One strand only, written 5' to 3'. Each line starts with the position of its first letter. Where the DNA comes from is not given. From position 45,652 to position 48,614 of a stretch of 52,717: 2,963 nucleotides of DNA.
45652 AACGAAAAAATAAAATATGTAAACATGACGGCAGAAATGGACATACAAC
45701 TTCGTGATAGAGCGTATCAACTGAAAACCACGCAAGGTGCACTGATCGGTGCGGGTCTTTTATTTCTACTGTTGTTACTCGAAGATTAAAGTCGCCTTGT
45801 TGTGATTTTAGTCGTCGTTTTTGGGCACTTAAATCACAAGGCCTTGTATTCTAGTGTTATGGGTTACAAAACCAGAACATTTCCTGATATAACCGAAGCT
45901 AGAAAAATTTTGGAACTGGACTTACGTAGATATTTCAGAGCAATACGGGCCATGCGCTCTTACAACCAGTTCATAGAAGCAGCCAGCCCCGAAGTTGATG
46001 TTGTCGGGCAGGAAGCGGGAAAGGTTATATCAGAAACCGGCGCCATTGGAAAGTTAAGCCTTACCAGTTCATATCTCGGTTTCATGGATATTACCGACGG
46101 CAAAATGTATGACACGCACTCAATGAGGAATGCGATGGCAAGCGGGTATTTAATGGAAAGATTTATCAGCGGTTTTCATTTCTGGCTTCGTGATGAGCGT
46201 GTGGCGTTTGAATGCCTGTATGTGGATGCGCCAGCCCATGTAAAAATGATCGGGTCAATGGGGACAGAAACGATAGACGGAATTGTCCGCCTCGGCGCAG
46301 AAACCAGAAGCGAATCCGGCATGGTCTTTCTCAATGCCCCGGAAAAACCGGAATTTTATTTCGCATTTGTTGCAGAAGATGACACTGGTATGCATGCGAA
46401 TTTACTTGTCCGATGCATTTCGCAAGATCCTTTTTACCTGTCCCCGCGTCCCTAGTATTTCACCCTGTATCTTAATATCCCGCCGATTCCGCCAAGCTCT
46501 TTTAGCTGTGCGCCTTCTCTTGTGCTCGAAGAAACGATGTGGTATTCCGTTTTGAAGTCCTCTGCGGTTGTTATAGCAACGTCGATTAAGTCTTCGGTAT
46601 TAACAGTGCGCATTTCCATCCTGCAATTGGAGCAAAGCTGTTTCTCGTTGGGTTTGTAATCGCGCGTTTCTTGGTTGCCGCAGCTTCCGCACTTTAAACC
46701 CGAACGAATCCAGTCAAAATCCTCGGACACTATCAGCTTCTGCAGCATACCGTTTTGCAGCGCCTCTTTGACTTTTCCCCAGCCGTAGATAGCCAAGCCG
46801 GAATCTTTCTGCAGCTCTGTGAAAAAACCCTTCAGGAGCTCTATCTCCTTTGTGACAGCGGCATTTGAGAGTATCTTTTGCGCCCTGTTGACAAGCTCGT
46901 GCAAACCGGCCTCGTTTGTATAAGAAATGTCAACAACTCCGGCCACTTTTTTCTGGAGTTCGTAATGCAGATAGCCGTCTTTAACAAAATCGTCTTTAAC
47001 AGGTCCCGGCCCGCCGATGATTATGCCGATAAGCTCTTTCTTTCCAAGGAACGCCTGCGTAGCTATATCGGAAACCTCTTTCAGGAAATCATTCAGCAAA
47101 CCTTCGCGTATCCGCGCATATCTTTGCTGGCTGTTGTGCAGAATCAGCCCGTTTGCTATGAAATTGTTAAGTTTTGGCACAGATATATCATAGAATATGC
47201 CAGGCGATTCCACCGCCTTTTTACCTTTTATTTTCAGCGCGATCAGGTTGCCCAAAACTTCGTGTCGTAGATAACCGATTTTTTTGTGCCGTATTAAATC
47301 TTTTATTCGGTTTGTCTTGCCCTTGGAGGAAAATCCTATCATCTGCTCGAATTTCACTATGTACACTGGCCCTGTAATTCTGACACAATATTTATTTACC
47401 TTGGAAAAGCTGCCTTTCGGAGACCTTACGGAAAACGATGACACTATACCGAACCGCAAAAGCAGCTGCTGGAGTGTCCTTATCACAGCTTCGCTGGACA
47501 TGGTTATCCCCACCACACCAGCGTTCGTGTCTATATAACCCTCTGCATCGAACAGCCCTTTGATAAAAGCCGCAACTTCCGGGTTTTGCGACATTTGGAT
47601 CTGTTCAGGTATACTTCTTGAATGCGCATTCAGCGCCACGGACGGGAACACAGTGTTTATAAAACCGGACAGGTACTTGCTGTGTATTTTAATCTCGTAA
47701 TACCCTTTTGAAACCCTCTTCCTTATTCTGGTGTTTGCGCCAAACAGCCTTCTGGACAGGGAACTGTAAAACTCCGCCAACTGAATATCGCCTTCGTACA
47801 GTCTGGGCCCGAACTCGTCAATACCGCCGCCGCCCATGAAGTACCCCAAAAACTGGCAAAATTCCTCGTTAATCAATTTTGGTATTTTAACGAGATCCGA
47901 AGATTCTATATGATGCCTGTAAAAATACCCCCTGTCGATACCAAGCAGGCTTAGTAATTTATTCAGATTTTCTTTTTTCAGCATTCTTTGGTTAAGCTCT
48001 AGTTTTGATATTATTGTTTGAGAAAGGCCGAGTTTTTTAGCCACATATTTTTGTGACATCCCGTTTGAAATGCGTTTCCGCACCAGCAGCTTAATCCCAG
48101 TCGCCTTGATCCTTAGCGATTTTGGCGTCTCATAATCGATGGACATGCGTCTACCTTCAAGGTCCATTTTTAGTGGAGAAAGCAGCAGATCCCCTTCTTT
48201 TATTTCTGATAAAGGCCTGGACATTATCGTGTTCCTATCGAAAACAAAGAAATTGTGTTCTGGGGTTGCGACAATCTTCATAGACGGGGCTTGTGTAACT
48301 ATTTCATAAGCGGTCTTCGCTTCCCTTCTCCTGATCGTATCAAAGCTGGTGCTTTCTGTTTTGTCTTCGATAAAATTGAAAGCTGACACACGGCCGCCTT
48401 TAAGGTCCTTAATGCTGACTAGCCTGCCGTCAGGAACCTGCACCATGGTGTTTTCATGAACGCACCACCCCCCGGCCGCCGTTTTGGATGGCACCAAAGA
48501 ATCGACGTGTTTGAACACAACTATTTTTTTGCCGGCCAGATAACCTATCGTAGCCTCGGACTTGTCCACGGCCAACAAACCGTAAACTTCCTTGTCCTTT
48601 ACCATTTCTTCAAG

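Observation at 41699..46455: AT-rich accessory island between tatD and aRF1: R-M pair followed by a run of uncharacterised small genes and two predicted RNases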

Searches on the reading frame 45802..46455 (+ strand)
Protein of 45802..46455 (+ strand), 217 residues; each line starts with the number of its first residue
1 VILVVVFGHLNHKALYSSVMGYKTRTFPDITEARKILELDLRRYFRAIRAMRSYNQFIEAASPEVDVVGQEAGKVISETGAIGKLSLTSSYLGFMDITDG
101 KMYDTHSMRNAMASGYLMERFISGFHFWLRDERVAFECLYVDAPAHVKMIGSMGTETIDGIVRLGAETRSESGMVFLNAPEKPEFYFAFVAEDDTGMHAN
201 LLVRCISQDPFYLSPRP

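Call 4: search_protein_families(library=padloc, proteins=[window:45802-46455:+], max_evalue=0.1)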
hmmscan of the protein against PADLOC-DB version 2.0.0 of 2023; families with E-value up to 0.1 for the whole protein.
window:45802-46455:+ (217 aa): 0 families

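Call 5: search_protein_families(library=ncbifam, proteins=[window:45802-46455:+], max_evalue=0.1)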
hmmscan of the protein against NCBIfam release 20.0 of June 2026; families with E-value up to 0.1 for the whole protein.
window:45802-46455:+ (217 aa): 0 families

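Call 6: search_protein_families(library=pfam, proteins=[window:45802-46455:+], max_evalue=0.1)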
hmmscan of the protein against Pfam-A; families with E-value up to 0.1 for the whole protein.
window:45802-46455:+ (217 aa): 0 families

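Call 13: search_protein_families(library=phrogs, proteins=[window:45802-46455:+], max_evalue=0.05)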
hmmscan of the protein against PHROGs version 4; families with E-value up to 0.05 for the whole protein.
window:45802-46455:+ (217 aa): 0 families

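Call 14: find_encoding_contigs(protein=window:45859-46455:+, flank=10000, max_places=8)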
Protein window:45859-46455:+ (198 aa): no gene with exactly this product is on record in the collection.

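Call 15: find_homologous_proteins(query=window:45859-46455:+, max_evalue=0.01)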
Query window:45859-46455:+ (198 aa): 1 proteins with E <= 0.01 among 72 candidates.
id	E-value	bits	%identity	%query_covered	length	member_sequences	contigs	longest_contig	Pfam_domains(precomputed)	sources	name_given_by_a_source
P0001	3.4e-128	443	100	100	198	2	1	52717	-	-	-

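Call 21: search_protein_representatives(protein=window:45859-46455:+)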
Query: 198 residues. Proteins with E-value up to 0.001 (for the whole library): 6; up to 1e-10: 3; up to 1e-30: 1. The best 6 are listed.
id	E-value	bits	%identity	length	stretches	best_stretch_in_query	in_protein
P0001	1.1e-128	442.7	100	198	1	1-198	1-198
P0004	2.1e-23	99.4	27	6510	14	57-133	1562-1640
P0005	1.6e-12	63.9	33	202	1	14-194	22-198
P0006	3.8e-05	39.8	27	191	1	10-178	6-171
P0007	1.5e-04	37.9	29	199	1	12-180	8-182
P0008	1.7e-04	37.7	27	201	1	9-178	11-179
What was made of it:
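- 45859..46455 (+): 198-aa lineage-specific gene of unknown fold (native, fast-evolving). Exhaustive HMMER finds only P0005-P0008 (26-33% identity) (call 21).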

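Call 24: find_encoding_contigs(protein=P0005, flank=8000)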
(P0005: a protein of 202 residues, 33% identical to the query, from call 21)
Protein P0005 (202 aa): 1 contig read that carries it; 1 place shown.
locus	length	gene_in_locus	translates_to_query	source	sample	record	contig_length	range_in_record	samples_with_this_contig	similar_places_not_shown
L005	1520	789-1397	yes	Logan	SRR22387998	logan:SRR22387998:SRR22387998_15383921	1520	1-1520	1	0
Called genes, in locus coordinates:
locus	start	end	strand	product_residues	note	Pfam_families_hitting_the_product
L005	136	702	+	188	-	PF14528:LAGLIDADG_3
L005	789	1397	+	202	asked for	-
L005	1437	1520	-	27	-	?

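Call 25: find_encoding_contigs(protein=P0006, flank=8000)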
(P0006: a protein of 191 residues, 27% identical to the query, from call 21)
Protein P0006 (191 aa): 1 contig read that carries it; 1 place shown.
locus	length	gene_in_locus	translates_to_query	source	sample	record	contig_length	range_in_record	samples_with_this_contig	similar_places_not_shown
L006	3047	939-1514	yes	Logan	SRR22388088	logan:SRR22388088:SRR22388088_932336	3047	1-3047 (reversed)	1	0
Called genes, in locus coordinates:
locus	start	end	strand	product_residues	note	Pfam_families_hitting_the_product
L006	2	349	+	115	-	?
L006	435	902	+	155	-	PF01936:NYN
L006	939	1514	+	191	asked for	-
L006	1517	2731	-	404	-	PF03463:eRF1_1, PF18854:baeRF_family10, PF03464:eRF1_2, PF18859:acVLRF1, PF03465:eRF1_3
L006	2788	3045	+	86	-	?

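Call 26: find_encoding_contigs(protein=P0007, flank=8000)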
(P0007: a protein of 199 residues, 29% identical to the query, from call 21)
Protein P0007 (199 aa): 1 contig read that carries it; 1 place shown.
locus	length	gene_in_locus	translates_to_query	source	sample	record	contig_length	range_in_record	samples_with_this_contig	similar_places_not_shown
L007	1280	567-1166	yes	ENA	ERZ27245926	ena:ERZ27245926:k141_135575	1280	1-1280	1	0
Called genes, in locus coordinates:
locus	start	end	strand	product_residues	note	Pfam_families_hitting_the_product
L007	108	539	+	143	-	-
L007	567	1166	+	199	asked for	-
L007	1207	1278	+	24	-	?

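Call 27: find_encoding_contigs(protein=P0008, flank=8000)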
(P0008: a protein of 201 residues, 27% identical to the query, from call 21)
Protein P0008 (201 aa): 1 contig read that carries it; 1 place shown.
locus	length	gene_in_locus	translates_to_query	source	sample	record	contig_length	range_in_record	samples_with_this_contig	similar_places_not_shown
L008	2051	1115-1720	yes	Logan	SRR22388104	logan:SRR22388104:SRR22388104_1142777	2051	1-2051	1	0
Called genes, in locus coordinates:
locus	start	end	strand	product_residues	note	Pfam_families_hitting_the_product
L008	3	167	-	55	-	?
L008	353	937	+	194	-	PF04140:ICMT, PF04191:PEMT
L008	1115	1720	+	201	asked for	-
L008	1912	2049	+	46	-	?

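Call 55: search_solved_structures(query=A4, max_evalue=1)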
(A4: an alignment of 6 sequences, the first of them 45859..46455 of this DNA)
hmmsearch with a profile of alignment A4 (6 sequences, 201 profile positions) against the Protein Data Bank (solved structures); distinct sequences matched with E-value up to 1: 3.
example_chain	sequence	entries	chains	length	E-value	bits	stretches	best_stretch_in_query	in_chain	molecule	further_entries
3v4g_A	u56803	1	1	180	0.0019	21.1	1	92-160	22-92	Arginine repressor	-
1aoy_A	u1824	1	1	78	0.1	15.4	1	99-156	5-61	ARGININE REPRESSOR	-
1ov9_A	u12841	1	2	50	0.99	12.2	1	30-61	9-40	VicH protein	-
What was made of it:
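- Tried and rejected: A weak ArgR N-terminal profile hit (E = 0.0019, call 55) remains only a lead.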

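Call 63: predict_structure(alignment_id=A5)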
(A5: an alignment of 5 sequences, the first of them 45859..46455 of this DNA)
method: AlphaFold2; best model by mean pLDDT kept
length: 198 residues; sequences in the alignment: 5
mean_pLDDT: 69.1   pTM: 0.69
mean pLDDT of the five models: 69.1, 68.4, 68.0, 66.3, 65.9
residues with pLDDT >= 90: 1; 70-90: 111; 50-70: 62; < 50: 24
segments of 3 or more residues with pLDDT < 50: 1-4, 61-64, 152-156, 191-198
pLDDT, mean of each block of 10 residues (from residue 1): 57 86 81 74 54 57 53 81 73 62 83 79 84 78 67 49 71 80 70 37
secondary structure, 60 per line:
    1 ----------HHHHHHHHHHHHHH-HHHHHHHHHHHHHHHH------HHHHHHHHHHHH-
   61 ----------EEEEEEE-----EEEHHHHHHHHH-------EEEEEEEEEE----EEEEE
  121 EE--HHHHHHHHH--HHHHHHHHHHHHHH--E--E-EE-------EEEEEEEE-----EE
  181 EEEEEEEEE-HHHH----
elements in order: H11-24 H26-41 H48-59 E71-77 E83-85 H86-94 E102-111 E116-122 H125-133 H136-149 E166-173 E179-189 H191-194

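Call 66: fold_search(model_id=the predicted structure, library=pdb)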
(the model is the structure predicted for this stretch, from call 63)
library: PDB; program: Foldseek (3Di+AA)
matches with E <= 10: 652; with E <= 0.001: 0
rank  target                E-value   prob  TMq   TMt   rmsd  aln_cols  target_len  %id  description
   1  8hmy_D                8.8e-02  0.35  0.22  0.32   9.2        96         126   14  Cryo-EM structure of the human pre-catalytic TSEN/pre-tRNA complex (released 2023-04-19)
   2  7uxa_B                1.2e-01  0.23  0.21  0.29   9.7        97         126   14  Human tRNA Splicing Endonuclease Complex bound to pre-tRNA-ARG (released 2023-02-08)
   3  5ink_A                1.8e-01  0.12  0.19  0.16   8.7       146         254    5  Mouse Tdp2 reaction product (5'-phosphorylated DNA)-abasic/THF-Mg2+ complex (released 2016-04-27)
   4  4gyz_B                2.0e-01  0.15  0.20  0.17   7.1       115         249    6  Mus Musculus Tdp2 Bound to dAMP and Mg2+ (released 2012-10-31)
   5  5j3z_A                2.1e-01  0.10  0.18  0.16   7.9       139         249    4  Crystal structure of m2hTDP2-CAT in complex with a small molecule inhibitor (released 2016-05-04)
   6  5ht2_A                2.2e-01  0.25  0.21  0.18   6.2       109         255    8  Mouse Tdp2 reaction product (5'-phosphorylated DNA)-Mg2+ complex with 1-N6-etheno-adenine (released 2016-04-27)
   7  5inn_D                2.5e-01  0.21  0.21  0.18   6.4       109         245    6  Mouse Tdp2 D358N protein, apo state with increased disorder amongst variable DNA-binding grasp conformations (released 2016-04-27)
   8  4gyz_C                2.7e-01  0.11  0.19  0.17   7.8       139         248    6  Mus Musculus Tdp2 Bound to dAMP and Mg2+ (released 2012-10-31)
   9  4gyz_I                2.7e-01  0.10  0.18  0.16   7.9       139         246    4  Mus Musculus Tdp2 Bound to dAMP and Mg2+ (released 2012-10-31)
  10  4gz0_A                2.9e-01  0.23  0.21  0.18   6.3       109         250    6  Mus Musculus Tdp2-DNA Substrate Analog (5'-6-aminohexanol) Complex (released 2012-10-31)
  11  5inn_C                2.9e-01  0.09  0.19  0.17   7.9       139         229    4  Mouse Tdp2 D358N protein, apo state with increased disorder amongst variable DNA-binding grasp conformations (released 2016-04-27)
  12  4gyz_D                3.1e-01  0.23  0.22  0.19   5.6       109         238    7  Mus Musculus Tdp2 Bound to dAMP and Mg2+ (released 2012-10-31)
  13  6i2v                  3.1e-01  0.18  0.22  0.32   8.1       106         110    8  Pilotin from Vibrio vulnificus type 2 secretion system, EpsS. (released 2019-04-10)
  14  5j42_A                3.1e-01  0.16  0.20  0.17   6.6       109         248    4  Crystal structure of m2hTDP2-CAT in complex with a small molecule inhibitor (released 2016-05-04)
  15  5inm_B                3.3e-01  0.09  0.19  0.17   7.9       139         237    5  Mouse Tdp2 protein, apo state with variable DNA-binding grasp conformations (released 2016-04-27)
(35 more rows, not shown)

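Call 96: fold_search(model_id=the predicted structure, library=viral)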
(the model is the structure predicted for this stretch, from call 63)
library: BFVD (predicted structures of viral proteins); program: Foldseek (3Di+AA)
matches with E <= 10: 672; with E <= 0.001: 0
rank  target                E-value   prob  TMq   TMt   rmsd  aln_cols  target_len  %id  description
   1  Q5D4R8                2.4e-02  0.18  0.21  0.14  19.2       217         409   14  uL24 [anatid alphaherpesvirus 1]
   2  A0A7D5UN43            4.7e-02  0.66  0.30  0.33   8.3       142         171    9  (no name in the UniProt tables at hand)
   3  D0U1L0                6.8e-02  0.28  0.30  0.25  11.6       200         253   12  Nuclear protein UL24 [Wood mouse herpesvirus]
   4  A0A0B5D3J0            8.2e-02  0.16  0.23  0.16   9.7       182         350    8  ORF20 [macacine gammaherpesvirus 12]
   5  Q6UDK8                9.3e-02  0.14  0.23  0.18  18.1       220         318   11  Protein UL24 [Psittacid herpesvirus 1 (isolate Amazon parrot/-/97-0001/1997)]
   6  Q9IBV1                1.1e-01  0.14  0.21  0.19   7.4       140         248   13  UL24 [Gallid alphaherpesvirus 2]
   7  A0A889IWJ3            1.4e-01  0.12  0.24  0.18   9.7       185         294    5  Nuclear protein [Otarine gammaherpesvirus 4]
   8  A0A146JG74            1.4e-01  0.25  0.24  0.29   6.2        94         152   13  (no name in the UniProt tables at hand)
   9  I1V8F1                1.4e-01  0.20  0.25  0.21   7.6       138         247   13  Protein UL24 homolog [Equid alphaherpesvirus 8]
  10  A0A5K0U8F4            1.4e-01  0.06  0.14  0.10  14.7       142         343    8  Uncharacterized protein [Yasminevirus sp. GU-2018]
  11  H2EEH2                1.6e-01  0.18  0.22  0.14   8.9       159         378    8  Putative RNA methyltransferase [Moumouvirus sp. 'Monve']
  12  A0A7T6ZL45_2          1.6e-01  0.04  0.12  0.04  17.5       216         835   11  (no name in the UniProt tables at hand)
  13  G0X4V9                1.6e-01  0.03  0.12  0.07  20.5       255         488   12  Uncharacterized protein [Salmonella phage 7-11]
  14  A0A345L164            1.7e-01  0.12  0.23  0.20  12.0       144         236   14  Uncharacterized protein [Gordonia phage Apricot]
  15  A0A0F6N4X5            1.7e-01  0.12  0.24  0.20   8.8       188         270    7  Nuclear protein UL24 [Bovine herpesvirus 4]
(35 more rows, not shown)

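Call 99: search_protein_families(library=pfam, proteins=[L005:136-702:+, P0005, P0006, P0007, P0008], max_evalue=0.01)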
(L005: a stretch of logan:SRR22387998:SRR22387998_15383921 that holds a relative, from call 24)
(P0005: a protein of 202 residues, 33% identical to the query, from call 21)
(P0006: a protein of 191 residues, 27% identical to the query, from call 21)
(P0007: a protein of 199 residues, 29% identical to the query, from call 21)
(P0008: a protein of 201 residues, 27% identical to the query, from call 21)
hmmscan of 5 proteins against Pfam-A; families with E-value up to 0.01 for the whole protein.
L005:136-702:+ (188 aa): 1 family
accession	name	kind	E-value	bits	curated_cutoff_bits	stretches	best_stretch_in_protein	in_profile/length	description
PF14528.11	LAGLIDADG_3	-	3e-10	40.7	22.5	1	90-169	6-82/82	LAGLIDADG-like domain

P0005 (202 aa): 0 families

P0006 (191 aa): 0 families

P0007 (199 aa): 0 families

P0008 (201 aa): 0 families

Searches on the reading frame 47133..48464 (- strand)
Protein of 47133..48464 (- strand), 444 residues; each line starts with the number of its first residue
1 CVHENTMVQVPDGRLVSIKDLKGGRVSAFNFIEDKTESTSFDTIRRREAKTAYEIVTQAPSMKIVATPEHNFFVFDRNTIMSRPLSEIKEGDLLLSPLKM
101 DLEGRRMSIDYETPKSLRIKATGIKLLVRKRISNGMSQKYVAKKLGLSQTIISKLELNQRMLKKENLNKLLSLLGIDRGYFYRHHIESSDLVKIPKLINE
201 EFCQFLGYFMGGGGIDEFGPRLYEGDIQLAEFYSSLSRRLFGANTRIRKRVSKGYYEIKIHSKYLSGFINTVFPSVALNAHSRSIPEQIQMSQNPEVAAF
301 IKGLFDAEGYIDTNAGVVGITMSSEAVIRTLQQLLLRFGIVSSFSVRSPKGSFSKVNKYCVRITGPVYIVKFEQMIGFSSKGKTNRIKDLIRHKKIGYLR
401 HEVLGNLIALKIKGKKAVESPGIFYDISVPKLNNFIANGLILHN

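Call 99: search_protein_families(library=pfam, proteins=[window:47133-48464:-], max_evalue=0.01)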
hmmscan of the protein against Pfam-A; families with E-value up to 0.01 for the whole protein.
window:47133-48464:- (444 aa): 6 families
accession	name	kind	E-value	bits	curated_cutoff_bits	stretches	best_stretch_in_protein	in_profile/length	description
PF14528.11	LAGLIDADG_3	-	3.3e-21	75.7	22.5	1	296-377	2-82/82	LAGLIDADG-like domain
PF14890.11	Intein_splicing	-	3.7e-18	66.2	35.8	1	16-444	10-155/155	Intein splicing domain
PF01381.28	HTH_3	-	1.3e-11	44.8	23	1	129-181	3-55/55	Helix-turn-helix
PF12844.13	HTH_19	-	9.4e-09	35.5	30.2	1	131-182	8-59/64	Helix-turn-helix domain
PF05204.19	Hom_end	-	0.00036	21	21.1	1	291-364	7-85/110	Homing endonuclease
PF13560.12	HTH_31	-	0.0045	17.7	27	1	131-178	10-58/64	Helix-turn-helix domain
